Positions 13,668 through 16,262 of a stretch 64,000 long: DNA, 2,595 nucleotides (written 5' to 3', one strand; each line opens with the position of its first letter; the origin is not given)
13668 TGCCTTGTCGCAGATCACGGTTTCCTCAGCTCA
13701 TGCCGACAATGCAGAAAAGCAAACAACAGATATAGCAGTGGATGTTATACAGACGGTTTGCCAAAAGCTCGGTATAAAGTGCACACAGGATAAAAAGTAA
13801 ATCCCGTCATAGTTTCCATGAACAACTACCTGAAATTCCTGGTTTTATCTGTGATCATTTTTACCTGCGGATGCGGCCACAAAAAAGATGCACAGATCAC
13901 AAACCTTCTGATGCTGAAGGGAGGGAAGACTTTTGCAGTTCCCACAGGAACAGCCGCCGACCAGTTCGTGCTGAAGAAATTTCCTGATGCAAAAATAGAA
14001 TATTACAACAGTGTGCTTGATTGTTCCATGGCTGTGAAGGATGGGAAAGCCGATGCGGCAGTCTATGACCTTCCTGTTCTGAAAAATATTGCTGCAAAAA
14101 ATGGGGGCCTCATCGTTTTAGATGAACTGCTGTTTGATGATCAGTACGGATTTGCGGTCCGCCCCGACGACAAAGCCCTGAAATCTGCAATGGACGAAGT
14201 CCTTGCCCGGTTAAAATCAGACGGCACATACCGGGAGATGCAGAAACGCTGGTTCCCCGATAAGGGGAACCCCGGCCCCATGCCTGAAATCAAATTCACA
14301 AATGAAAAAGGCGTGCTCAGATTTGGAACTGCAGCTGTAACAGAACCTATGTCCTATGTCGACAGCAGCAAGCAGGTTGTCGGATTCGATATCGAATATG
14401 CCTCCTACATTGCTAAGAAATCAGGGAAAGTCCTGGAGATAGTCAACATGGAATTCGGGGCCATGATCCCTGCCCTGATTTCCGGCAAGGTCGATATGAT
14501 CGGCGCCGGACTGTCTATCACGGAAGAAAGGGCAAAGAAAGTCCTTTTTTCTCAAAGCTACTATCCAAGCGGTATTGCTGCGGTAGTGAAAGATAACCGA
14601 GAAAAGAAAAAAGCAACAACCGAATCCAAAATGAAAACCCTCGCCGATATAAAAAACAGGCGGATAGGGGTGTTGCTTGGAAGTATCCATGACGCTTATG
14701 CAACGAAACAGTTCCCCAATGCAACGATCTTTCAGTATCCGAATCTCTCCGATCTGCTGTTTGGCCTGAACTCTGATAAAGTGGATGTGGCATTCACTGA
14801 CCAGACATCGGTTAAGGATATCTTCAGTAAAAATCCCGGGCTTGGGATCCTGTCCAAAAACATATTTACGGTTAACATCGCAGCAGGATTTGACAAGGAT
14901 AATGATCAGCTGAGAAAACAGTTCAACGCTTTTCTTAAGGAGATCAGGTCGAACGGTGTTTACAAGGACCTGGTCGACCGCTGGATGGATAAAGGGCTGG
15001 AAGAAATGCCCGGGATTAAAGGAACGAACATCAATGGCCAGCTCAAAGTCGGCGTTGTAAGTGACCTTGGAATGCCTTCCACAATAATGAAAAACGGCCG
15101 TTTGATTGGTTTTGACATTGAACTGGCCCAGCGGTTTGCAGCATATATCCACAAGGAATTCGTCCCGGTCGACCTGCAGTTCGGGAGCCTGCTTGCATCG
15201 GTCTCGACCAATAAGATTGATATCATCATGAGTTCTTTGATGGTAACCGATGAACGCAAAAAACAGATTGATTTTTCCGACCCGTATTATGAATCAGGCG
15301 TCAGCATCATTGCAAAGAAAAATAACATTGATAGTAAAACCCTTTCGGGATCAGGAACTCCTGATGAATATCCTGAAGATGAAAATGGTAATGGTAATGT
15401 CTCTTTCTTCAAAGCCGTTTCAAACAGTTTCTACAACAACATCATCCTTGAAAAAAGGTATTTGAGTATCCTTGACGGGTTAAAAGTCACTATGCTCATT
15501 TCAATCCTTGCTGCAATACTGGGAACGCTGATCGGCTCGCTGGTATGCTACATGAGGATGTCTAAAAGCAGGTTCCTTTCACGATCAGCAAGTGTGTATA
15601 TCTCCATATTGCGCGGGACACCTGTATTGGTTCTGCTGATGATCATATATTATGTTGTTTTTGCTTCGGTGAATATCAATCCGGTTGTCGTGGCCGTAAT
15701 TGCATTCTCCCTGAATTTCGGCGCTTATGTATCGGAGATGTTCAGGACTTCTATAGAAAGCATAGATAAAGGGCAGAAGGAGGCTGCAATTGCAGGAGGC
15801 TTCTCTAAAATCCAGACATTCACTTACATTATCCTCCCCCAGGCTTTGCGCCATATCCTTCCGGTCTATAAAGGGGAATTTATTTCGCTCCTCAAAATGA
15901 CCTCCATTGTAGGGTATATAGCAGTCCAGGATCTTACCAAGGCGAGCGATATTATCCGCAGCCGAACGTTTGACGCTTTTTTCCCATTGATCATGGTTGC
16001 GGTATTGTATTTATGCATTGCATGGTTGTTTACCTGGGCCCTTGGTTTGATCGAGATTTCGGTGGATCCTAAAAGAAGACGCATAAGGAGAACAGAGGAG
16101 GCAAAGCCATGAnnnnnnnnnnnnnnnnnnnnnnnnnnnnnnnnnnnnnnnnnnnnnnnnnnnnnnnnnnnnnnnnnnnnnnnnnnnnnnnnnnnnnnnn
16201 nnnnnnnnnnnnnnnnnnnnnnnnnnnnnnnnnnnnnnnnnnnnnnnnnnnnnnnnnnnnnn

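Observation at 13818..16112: ABC importer with binding-domain halves in a shifted order (C-part | full SBD | N-part | permease)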

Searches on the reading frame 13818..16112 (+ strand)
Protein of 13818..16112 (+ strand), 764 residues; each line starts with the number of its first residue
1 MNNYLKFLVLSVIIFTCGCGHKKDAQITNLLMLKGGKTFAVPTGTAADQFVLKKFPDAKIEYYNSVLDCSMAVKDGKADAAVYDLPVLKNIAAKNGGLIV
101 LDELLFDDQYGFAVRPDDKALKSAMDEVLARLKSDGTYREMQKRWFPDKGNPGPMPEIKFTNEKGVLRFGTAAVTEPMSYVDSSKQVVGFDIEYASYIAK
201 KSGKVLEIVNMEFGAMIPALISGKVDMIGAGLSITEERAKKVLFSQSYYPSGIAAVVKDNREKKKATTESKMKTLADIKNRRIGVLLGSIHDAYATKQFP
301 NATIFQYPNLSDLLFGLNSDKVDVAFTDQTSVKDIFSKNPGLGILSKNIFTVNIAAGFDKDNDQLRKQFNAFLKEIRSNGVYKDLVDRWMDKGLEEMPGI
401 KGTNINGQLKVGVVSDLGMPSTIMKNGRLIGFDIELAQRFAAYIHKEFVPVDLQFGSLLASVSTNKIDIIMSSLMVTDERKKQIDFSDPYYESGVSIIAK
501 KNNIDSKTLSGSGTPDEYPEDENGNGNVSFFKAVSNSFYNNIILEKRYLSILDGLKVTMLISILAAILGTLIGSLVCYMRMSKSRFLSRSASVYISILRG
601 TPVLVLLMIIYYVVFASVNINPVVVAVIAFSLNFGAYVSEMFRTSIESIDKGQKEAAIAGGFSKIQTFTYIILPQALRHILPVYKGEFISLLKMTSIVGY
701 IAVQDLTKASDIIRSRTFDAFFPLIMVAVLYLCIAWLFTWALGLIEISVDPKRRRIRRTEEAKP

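Call 3: search_protein_families(library=pfam, proteins=[window:13818-16112:+], max_evalue=1)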
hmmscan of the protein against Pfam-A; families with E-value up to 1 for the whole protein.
window:13818-16112:+ (764 aa): 4 families
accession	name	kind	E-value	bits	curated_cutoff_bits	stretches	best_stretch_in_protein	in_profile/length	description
PF00497.25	SBP_bac_3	-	2.6e-66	221.8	26.4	3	167-391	1-131/132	Bacterial extracellular solute-binding proteins, family 3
PF00528.27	BPD_transp_1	-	3.3e-21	76.3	26.4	1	569-746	1-179/184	Binding-protein-dependent transport system inner membrane component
PF10613.14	Lig_chan-Glu_bd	-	3.5e-17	63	30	2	458-502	70-114/115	Ligated ion channel L-glutamate- and glycine-binding site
PF09084.16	NMT1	-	0.017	15.5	20.5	0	253-294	66-107/216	NMT1/THI5 like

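Call 4: search_protein_families(library=ncbifam, proteins=[window:13818-16112:+], max_evalue=0.01)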
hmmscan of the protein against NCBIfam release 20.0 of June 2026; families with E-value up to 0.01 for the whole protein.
window:13818-16112:+ (764 aa): 32 families (the best 25 are shown)
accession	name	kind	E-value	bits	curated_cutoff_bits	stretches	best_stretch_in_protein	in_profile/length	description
TIGR01096.1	3A0103s03R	subfamily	1.8e-76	256.9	256.35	3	164-390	23-250/250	lysine/arginine/ornithine ABC transporter substrate-binding protein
NF041765.1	ArtJ_Ecoli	equivalog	2.5e-59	200.8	510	3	167-391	23-242/243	arginine ABC transporter substrate-binding protein ArtJ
NF007029.0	PRK09495.1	equivalog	2.8e-59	200.9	303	3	177-391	37-244/248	glutamine ABC transporter substrate-binding protein GlnH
NF041764.1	ArtI_Ecoli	equivalog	4.9e-52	176.7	522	3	166-392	22-243/243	arginine ABC transporter substrate-binding protein ArtI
NF008426.0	PRK11260.1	equivalog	4.2e-50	170.5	312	3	161-391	37-261/266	cystine ABC transporter substrate-binding protein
NF011583.0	PRK15007.1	subfamily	3.3e-48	164.1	358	3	166-392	22-243/243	arginine ABC transporter substrate-binding protein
NF011680.0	PRK15100.1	equivalog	3.1e-42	144.9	300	1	551-750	15-215/222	cystine ABC transporter permease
NF011965.0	PRK15437.1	equivalog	8.2e-42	143.6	459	3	167-391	28-254/260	histidine ABC transporter substrate-binding protein HisJ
NF011586.0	PRK15010.1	equivalog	5.8e-41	140.8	440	3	166-391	27-254/260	lysine/arginine/ornithine ABC transporter substrate-binding protein ArgT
TIGR03004.1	ectoine_ehuC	equivalog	8.6e-41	140.1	196.95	1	551-749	7-206/214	ectoine/hydroxyectoine ABC transporter permease subunit EhuC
NF007028.0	PRK09494.1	equivalog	3.4e-36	125.1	303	1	550-746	14-213/219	glutamine ABC transporter permease GlnP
TIGR03003.1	ectoine_ehuD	equivalog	8.8e-36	123.8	205.2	1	550-745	12-208/212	ectoine/hydroxyectoine ABC transporter permease subunit EhuD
TIGR02995.1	ectoine_ehuB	equivalog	1.1e-31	110.1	190.9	3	162-389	30-259/275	ectoine/hydroxyectoine ABC transporter substrate-binding protein EhuB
NF008337.0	PRK11123.1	equivalog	4.5e-31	108.1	277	2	617-748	98-229/238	arginine ABC transporter permease ArtQ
NF008112.0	PRK10859.1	equivalog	2.6e-28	98.7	354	2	158-392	36-267/483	membrane-bound lytic murein transglycosylase MltF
TIGR01726.1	HEQRo_perm_3TM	subfamily_domain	6.1e-22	78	42.2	1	550-643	4-98/99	ABC transporter permease subunit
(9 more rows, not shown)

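Call 6: search_solved_structures(query=window:13818-16112:+, max_evalue=0.001, show_alignments=2)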
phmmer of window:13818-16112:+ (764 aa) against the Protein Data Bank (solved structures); distinct sequences matched with E-value up to 0.001: 273 (the best 60 are shown).
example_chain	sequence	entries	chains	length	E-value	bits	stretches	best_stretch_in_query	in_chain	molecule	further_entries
4yms_D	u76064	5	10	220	4.1e-36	127.9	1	551-746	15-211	ABC-type amino acid transport system, permease component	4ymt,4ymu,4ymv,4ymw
6svf_A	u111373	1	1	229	1.2e-34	123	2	163-264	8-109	Amino acid ABC transporter, periplasmic amino acid-binding protein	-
4zv1_A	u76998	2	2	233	4.9e-34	121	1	163-390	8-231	AncQR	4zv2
5tuj_C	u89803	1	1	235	2.7e-33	118.6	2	164-266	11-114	Ancestral protein CDT-Anc1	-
5t0w_A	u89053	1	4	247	3e-33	118.4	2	164-266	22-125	AncCDT-1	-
4prs_A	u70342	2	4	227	1.3e-32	116.3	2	163-264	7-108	ABC-type transporter, periplasmic subunit family 3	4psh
6ggv_A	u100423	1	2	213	9e-31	110.2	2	163-264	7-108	Amino acid ABC transporter, periplasmic amino acid-binding protein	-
6ggp_A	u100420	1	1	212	2.2e-30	109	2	163-264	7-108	Amino acid ABC transporter, periplasmic amino acid-binding protein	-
6q3u_A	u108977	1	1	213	6e-30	107.5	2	163-264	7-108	Amino acid ABC transporter, periplasmic amino acid-binding protein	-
4ymx_A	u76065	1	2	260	9.3e-28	100.2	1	161-390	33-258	ABC-type amino acid transport system, periplasmic component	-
6h30_A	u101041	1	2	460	4.3e-25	91.4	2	22-391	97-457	Glutamine ABC transporter permease and substrate binding protein protein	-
2y7i_A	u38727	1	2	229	1.6e-24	89.6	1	166-390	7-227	STM4351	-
3k4u_A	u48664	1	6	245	6.1e-24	87.6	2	38-148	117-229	BINDING COMPONENT OF ABC TRANSPORTER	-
6mku_E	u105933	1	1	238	8.5e-24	87.2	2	167-341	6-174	Lysine/arginine/ornithine-binding periplasmic protein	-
6mkw_A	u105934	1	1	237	8.5e-24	87.2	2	167-341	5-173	Lysine/arginine/ornithine transport protein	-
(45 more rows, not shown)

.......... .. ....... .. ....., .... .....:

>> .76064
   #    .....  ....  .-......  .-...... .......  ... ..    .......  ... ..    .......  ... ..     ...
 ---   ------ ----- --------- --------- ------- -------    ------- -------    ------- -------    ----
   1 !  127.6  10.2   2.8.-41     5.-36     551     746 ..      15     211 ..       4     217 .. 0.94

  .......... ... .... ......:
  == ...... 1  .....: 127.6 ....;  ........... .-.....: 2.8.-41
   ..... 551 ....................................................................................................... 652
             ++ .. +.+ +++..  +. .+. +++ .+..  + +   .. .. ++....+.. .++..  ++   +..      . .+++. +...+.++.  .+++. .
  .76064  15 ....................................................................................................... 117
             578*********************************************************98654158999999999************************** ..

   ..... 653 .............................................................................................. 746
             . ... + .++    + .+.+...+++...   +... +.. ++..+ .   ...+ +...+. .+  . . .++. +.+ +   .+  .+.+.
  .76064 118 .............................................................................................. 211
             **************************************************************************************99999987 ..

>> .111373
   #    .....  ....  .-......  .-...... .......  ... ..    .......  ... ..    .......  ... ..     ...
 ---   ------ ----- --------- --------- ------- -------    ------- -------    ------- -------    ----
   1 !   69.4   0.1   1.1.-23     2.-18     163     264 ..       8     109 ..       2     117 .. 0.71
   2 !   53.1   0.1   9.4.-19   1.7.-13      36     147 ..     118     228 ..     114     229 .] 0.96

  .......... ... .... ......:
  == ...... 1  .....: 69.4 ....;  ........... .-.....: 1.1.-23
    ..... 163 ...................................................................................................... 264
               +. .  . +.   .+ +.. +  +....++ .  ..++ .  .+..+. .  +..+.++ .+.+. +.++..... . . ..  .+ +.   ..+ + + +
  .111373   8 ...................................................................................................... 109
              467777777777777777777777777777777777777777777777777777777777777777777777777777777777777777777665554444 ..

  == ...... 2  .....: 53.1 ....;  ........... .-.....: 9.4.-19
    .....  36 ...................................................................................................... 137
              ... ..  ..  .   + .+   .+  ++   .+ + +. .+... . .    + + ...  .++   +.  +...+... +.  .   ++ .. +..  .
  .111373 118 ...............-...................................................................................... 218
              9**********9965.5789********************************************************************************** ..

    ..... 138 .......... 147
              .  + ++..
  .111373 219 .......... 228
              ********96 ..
